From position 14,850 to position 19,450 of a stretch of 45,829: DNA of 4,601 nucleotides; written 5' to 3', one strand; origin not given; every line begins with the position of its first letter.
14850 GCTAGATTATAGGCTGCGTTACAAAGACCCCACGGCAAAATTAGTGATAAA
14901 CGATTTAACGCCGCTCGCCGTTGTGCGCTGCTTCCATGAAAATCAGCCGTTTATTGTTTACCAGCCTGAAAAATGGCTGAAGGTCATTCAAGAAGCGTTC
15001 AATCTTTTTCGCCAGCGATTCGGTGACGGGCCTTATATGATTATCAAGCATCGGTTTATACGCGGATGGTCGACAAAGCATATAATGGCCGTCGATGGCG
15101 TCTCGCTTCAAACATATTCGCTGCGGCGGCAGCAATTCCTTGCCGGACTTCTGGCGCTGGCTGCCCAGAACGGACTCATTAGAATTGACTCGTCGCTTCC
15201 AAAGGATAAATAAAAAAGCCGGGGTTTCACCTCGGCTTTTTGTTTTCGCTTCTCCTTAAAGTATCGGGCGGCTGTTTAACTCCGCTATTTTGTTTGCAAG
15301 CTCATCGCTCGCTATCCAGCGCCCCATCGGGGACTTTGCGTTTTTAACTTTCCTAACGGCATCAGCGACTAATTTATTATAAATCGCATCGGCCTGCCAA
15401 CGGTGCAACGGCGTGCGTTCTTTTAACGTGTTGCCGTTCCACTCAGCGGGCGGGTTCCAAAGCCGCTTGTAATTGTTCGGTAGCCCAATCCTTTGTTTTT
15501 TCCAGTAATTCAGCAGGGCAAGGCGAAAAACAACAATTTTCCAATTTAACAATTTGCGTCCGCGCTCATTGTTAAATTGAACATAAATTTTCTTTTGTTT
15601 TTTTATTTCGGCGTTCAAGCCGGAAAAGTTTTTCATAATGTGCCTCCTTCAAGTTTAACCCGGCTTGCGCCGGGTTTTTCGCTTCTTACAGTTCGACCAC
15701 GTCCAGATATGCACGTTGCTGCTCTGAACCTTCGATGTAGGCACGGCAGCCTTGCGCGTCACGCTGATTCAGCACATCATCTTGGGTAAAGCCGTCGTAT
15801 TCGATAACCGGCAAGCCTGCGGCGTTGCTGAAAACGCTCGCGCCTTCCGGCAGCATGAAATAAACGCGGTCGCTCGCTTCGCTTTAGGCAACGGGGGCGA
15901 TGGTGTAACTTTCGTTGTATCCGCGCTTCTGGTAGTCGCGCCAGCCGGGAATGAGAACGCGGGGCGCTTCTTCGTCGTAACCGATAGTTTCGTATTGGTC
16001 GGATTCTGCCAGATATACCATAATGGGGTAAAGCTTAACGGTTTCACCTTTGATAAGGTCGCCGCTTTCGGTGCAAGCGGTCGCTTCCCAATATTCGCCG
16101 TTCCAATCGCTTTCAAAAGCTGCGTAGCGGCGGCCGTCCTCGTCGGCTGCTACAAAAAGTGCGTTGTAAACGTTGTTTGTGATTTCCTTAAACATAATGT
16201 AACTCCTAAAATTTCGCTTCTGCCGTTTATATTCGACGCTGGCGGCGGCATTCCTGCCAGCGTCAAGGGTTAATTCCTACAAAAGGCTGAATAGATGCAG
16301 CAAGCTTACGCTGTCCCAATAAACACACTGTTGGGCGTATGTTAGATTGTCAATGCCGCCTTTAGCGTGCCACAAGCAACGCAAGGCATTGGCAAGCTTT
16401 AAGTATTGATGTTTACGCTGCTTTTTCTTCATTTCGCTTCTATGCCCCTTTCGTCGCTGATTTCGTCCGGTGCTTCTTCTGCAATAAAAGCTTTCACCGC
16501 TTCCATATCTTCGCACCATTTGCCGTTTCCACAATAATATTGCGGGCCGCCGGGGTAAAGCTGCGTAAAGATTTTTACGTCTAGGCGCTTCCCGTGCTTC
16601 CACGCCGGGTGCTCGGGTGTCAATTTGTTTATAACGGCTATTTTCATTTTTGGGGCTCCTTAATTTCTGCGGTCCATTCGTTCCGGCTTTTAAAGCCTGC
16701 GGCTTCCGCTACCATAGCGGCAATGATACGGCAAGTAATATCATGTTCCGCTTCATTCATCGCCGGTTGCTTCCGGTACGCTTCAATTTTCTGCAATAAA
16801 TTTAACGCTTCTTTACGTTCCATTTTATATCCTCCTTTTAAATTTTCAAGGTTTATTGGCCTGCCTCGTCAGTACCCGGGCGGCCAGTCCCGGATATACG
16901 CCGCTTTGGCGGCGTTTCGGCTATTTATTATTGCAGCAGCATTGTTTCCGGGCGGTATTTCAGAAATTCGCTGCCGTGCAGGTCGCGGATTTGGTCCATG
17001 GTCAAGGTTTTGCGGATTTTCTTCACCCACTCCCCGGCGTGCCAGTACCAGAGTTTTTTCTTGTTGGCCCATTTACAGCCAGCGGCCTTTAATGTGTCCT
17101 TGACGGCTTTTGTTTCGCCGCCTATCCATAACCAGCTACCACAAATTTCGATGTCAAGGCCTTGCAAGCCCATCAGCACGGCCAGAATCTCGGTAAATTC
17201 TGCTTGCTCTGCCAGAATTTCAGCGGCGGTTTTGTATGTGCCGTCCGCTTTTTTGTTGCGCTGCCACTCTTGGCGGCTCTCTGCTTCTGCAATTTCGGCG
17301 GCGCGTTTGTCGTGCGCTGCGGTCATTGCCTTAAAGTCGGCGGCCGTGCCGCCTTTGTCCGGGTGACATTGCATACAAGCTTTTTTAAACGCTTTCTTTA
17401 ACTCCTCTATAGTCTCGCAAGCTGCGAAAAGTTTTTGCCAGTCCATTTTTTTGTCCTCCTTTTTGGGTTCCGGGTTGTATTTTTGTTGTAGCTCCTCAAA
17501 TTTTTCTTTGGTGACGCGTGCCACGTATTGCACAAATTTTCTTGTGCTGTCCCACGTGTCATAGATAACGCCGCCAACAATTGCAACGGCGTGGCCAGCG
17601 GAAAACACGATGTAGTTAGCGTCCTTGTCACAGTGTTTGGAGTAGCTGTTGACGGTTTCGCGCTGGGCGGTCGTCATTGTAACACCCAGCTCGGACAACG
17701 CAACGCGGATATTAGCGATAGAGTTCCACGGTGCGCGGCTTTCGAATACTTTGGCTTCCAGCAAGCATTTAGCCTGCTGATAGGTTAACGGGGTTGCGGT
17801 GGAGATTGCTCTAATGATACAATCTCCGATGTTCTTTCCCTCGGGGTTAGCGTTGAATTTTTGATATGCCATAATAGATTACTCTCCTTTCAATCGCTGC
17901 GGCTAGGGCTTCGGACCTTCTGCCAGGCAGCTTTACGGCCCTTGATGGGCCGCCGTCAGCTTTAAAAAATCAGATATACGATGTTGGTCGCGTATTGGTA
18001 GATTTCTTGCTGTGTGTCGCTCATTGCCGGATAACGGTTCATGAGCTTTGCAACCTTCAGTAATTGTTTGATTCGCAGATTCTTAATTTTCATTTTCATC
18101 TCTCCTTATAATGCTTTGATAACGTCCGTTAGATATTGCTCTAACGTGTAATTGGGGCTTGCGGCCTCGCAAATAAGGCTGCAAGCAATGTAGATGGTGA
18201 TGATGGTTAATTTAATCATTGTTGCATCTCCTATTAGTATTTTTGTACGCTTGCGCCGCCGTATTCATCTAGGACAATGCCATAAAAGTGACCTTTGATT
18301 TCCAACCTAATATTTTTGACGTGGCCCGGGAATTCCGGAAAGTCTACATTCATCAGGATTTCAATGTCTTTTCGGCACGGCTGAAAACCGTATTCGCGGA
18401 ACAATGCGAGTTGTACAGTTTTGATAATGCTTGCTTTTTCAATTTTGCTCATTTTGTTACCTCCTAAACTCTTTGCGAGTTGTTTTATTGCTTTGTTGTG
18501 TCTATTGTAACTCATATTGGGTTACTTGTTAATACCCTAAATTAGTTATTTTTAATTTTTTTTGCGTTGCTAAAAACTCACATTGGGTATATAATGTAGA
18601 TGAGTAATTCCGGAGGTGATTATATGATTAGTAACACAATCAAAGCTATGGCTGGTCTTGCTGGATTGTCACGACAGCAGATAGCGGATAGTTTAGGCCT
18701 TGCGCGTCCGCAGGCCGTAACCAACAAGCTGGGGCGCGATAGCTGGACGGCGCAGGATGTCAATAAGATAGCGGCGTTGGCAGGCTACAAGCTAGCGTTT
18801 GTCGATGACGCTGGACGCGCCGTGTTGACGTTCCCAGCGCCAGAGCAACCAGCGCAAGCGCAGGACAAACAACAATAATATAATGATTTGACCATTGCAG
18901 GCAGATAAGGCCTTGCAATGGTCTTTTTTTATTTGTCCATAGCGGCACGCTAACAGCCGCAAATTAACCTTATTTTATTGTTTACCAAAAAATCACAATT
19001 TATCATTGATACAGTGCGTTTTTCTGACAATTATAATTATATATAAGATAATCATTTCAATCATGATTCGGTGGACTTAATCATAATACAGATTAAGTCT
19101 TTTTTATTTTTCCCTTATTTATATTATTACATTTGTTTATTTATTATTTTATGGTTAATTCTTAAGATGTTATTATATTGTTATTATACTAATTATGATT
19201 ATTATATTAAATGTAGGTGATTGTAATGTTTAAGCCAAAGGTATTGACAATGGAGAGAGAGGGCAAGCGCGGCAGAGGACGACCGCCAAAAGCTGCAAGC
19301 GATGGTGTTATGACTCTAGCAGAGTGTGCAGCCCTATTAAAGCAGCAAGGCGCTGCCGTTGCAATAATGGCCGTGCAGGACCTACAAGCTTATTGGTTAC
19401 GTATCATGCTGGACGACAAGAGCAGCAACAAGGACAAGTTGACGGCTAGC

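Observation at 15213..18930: Self-contained inverted accessory cassette with its own Xre switch, between the early and packaging modules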

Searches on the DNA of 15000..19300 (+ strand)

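Call 7: search_dna_similar(query=window:15000-19300:+, collection=phages, mode=distant, max_rows=30)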
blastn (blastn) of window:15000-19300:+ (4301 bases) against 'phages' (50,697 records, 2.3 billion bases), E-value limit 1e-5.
No match.

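Call 73: search_rna_families(sources=[L007, L009, L010, L011, L014, L015, L016, L096, L099], threshold=gathering)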
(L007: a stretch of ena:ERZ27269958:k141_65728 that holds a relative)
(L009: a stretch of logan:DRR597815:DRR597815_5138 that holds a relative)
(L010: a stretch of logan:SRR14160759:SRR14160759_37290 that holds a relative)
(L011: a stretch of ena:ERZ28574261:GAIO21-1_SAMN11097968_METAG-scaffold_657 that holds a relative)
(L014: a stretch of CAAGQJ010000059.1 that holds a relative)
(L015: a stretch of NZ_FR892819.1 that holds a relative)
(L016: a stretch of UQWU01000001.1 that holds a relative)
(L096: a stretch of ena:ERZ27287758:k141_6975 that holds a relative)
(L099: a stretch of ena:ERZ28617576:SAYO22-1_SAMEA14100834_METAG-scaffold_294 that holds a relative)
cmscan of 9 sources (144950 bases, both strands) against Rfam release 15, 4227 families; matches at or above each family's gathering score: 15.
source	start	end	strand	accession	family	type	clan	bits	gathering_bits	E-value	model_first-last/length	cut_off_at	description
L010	8545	8614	+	RF02276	Hammerhead_II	Gene; ribozyme;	CL00010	63.5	37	1.8e-10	1-66/66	no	Hammerhead ribozyme (type II)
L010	9271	9326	+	RF02684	Twister-P5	Gene; ribozyme;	CL00120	56.9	37.6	7.8e-09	1-58/58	no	Type-P5 twister ribozyme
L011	7891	7949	+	RF02684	Twister-P5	Gene; ribozyme;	CL00120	54.2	37.6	3.9e-08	1-58/58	no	Type-P5 twister ribozyme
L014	7917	7973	+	RF02684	Twister-P5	Gene; ribozyme;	CL00120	53.2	37.6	7.3e-08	1-58/58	no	Type-P5 twister ribozyme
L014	8944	9012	+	RF02276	Hammerhead_II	Gene; ribozyme;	CL00010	51.8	37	2.1e-07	1-66/66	no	Hammerhead ribozyme (type II)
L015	8947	9015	+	RF02276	Hammerhead_II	Gene; ribozyme;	CL00010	51.8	37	2.1e-07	1-66/66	no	Hammerhead ribozyme (type II)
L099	5937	6005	+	RF02276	Hammerhead_II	Gene; ribozyme;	CL00010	51.8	37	2.1e-07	1-66/66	no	Hammerhead ribozyme (type II)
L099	4908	4964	+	RF02684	Twister-P5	Gene; ribozyme;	CL00120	50.9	37.6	2.7e-07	1-58/58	no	Type-P5 twister ribozyme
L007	10950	11018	+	RF02276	Hammerhead_II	Gene; ribozyme;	CL00010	49.2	37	9.8e-07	1-66/66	no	Hammerhead ribozyme (type II)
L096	5913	5981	+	RF02276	Hammerhead_II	Gene; ribozyme;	CL00010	49.2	37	9.8e-07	1-66/66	no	Hammerhead ribozyme (type II)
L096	5275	5333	+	RF02684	Twister-P5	Gene; ribozyme;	CL00120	48.7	37.6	9.8e-07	1-58/58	no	Type-P5 twister ribozyme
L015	7914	7972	+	RF02684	Twister-P5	Gene; ribozyme;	CL00120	47.9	37.6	1.6e-06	1-58/58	no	Type-P5 twister ribozyme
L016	7903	7970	+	RF02276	Hammerhead_II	Gene; ribozyme;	CL00010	45.5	37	9.5e-06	1-66/66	no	Hammerhead ribozyme (type II)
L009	7915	7973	+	RF02684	Twister-P5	Gene; ribozyme;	CL00120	43.5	37.6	2.2e-05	1-58/58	no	Type-P5 twister ribozyme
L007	9915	9972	+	RF02684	Twister-P5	Gene; ribozyme;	CL00120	39.8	37.6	0.00019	1-58/58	no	Type-P5 twister ribozyme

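Call 74: search_rna_families(sources=[L100, L101, L102, L087, L020, L083, L066, L036, L064, L019], threshold=gathering)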
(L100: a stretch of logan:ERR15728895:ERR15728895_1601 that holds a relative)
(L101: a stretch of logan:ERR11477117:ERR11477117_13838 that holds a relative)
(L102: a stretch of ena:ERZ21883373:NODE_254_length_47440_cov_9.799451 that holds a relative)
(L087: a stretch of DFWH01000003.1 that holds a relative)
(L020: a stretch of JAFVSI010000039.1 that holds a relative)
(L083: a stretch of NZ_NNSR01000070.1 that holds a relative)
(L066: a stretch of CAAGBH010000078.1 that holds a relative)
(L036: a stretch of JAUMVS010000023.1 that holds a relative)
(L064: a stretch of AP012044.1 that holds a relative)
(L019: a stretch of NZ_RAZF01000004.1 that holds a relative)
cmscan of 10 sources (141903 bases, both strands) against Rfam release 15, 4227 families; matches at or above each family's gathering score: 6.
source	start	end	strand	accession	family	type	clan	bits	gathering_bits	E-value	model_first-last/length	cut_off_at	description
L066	5643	5730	-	RF00162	SAM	Cis-reg; riboswitch;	CL00012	56.6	44.4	4.7e-10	1-108/108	no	SAM riboswitch aptamer (S box leader)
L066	3065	3154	-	RF00162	SAM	Cis-reg; riboswitch;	CL00012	49.1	44.4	7.1e-08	1-108/108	no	SAM riboswitch aptamer (S box leader)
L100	5938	6006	+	RF02276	Hammerhead_II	Gene; ribozyme;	CL00010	49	37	1.1e-06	1-66/66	no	Hammerhead ribozyme (type II)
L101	6643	6701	+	RF02684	Twister-P5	Gene; ribozyme;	CL00120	47.9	37.6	1.6e-06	1-58/58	no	Type-P5 twister ribozyme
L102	4908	4966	+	RF02684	Twister-P5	Gene; ribozyme;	CL00120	47.9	37.6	1.6e-06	1-58/58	no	Type-P5 twister ribozyme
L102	5940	6008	+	RF02276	Hammerhead_II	Gene; ribozyme;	CL00010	47.8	37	2.3e-06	1-66/66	no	Hammerhead ribozyme (type II)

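Call 89: build_rna_model(alignment_id=A6, structure=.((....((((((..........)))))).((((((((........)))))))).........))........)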
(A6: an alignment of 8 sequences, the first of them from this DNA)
Model R1 built from alignment A6 (8 sequences, 73 columns); structure: as given.
model positions 69; base pairs 16; branch points 1; effective number of sequences 1.75; information 0.815 bits per position. Calibrated on 0.2 Mb of random sequence (short: E-values are rough).
structure used (alignment columns):
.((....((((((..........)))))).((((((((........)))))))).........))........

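Call 90: build_rna_model(alignment_id=A7, structure=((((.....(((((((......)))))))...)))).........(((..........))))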
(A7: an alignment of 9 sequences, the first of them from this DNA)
Model R2 built from alignment A7 (9 sequences, 61 columns); structure: as given.
model positions 57; base pairs 14; branch points 1; effective number of sequences 3.97; information 0.977 bits per position. Calibrated on 0.2 Mb of random sequence (short: E-values are rough).
structure used (alignment columns):
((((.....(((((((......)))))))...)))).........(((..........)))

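Call 91: search_with_rna_model(model_id=R1, sources=[window, L001, L007, L009, L010, L011, L012, L014, L015, L016, L017, L018, L019, L020, L021, L022, L023, L024, L025, L026, L027, L028, L029, L030, L031, L032, L033, L034, L035, L036, L037, L038, L039, L040, L041, L042, L043, L044, L045, L046, L047, L048, L049, L050, L051, L052, L053, L054, L055, L056, L057, L058, L059, L060, L061, L062, L063, L064, L065, L066, L067, L068, L069, L070, L071, L072, L073, L074, L075, L076, L077, L078, L079, L080, L081, L082, L083, L084, L085, L086, L087, L088, L089, L090, L091, L092, L093, L094, L095, L096, L097, L098, L099, L100, L101, L102], max_evalue=1, make_alignment=true)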
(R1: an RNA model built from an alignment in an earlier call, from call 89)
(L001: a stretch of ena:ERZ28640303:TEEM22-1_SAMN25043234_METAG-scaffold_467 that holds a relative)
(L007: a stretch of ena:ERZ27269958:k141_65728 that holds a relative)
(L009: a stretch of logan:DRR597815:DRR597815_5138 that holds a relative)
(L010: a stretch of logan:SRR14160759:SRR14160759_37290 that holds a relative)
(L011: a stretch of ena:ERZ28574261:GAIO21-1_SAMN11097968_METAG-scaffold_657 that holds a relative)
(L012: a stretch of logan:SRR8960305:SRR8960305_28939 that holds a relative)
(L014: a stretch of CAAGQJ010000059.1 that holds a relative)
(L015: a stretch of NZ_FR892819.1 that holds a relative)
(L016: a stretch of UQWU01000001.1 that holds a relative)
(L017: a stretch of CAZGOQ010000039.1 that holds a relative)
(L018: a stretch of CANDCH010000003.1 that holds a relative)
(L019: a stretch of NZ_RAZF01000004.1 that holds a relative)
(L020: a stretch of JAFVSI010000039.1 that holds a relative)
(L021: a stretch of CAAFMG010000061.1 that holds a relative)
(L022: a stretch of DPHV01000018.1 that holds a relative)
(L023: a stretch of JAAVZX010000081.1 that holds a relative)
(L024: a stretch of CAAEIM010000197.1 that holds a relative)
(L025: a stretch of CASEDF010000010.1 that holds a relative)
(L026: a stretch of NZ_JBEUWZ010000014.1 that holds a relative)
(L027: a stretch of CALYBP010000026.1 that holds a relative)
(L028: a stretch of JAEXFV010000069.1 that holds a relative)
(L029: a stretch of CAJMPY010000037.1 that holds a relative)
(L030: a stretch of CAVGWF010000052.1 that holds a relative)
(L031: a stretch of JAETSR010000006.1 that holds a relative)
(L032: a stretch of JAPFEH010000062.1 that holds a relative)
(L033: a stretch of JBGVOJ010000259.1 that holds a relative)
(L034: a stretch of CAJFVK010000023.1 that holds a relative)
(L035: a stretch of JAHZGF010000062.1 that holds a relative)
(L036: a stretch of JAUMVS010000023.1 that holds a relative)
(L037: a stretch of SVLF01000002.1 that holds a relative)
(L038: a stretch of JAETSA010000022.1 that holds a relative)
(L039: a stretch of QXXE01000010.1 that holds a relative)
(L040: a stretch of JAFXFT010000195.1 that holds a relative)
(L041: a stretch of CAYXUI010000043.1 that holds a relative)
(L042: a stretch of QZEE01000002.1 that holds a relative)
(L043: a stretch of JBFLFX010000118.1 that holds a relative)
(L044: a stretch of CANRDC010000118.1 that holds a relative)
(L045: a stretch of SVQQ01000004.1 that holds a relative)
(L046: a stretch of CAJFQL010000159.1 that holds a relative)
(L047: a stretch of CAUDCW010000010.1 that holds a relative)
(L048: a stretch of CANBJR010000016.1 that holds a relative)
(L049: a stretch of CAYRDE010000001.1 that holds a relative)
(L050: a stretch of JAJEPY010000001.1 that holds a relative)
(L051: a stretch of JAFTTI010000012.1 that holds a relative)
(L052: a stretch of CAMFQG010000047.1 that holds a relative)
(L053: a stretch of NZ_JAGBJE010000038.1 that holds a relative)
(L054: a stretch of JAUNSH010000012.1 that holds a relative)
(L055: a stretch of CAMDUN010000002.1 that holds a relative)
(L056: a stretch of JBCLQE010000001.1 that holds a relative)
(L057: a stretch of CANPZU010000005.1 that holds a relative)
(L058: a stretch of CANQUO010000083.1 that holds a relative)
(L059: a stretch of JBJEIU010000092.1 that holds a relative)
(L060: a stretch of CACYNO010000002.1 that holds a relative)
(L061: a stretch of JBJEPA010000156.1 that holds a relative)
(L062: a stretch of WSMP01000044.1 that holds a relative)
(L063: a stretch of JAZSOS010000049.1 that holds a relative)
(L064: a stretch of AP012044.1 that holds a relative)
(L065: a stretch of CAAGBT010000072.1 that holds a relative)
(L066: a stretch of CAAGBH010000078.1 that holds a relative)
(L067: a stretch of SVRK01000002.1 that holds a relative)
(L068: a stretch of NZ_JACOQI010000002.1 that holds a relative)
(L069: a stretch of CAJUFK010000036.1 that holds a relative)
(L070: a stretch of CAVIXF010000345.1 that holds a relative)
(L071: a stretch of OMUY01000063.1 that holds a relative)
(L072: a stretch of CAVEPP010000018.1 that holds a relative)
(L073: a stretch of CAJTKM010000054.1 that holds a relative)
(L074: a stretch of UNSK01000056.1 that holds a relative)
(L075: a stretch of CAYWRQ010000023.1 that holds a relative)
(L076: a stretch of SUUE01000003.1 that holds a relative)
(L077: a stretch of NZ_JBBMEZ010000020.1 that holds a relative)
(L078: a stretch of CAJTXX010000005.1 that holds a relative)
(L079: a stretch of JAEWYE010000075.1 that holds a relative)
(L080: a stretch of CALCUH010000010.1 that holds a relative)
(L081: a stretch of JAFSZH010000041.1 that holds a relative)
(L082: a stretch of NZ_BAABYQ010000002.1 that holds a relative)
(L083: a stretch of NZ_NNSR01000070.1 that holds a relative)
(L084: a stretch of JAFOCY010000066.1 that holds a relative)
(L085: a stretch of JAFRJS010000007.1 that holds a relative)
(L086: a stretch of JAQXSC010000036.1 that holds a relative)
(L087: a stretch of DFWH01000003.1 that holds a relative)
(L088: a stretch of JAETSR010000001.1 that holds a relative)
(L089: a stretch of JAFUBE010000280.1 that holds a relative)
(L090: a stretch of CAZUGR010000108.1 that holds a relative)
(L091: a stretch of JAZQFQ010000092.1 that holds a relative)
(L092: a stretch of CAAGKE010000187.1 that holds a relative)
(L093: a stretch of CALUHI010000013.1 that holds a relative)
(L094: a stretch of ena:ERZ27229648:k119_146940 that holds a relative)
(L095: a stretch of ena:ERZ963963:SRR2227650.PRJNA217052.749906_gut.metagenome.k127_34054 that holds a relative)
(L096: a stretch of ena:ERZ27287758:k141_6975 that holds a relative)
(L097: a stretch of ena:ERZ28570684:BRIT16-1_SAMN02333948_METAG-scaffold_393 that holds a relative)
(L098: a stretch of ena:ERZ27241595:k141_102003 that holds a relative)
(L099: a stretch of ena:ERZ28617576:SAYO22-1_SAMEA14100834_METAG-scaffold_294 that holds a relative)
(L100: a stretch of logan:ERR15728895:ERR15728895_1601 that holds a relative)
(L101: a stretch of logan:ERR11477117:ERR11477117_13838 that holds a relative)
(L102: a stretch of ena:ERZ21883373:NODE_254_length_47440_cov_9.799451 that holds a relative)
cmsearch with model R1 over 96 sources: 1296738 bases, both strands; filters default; matches with E-value up to 1: 17.
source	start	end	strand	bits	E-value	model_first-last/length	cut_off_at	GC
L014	8944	9012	+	100.3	9.3e-20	1-69/69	no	0.71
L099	5937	6005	+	100.3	9.3e-20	1-69/69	no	0.71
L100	5938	6006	+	99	1.9e-19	1-69/69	no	0.71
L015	8947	9015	+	98.5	2.5e-19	1-69/69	no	0.7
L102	5940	6008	+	96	9.2e-19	1-69/69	no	0.72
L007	10950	11018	+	95.7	1.1e-18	1-69/69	no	0.7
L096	5913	5981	+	95.7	1.1e-18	1-69/69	no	0.7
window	16855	16922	-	87.6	8e-17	1-69/69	no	0.66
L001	10951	11018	+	87.6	8e-17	1-69/69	no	0.66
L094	6274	6341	+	87.6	8e-17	1-69/69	no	0.66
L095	6274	6341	+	87.6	8e-17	1-69/69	no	0.66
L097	6274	6341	+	87.6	8e-17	1-69/69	no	0.66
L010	8545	8614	+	77.4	1.9e-14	1-69/69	no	0.7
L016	7903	7970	+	64.9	1.4e-11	1-69/69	no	0.65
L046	8718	8783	+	55.5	2.1e-09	1-69/69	no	0.76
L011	8861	8927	+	40.2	7.3e-06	1-69/69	no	0.66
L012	5029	5095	+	40.2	7.3e-06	1-69/69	no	0.66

Alignment A8: 17 matches aligned to the model, 74 columns, each read 5' to 3' on its own strand. Consensus structure (alignment columns), stored with it:
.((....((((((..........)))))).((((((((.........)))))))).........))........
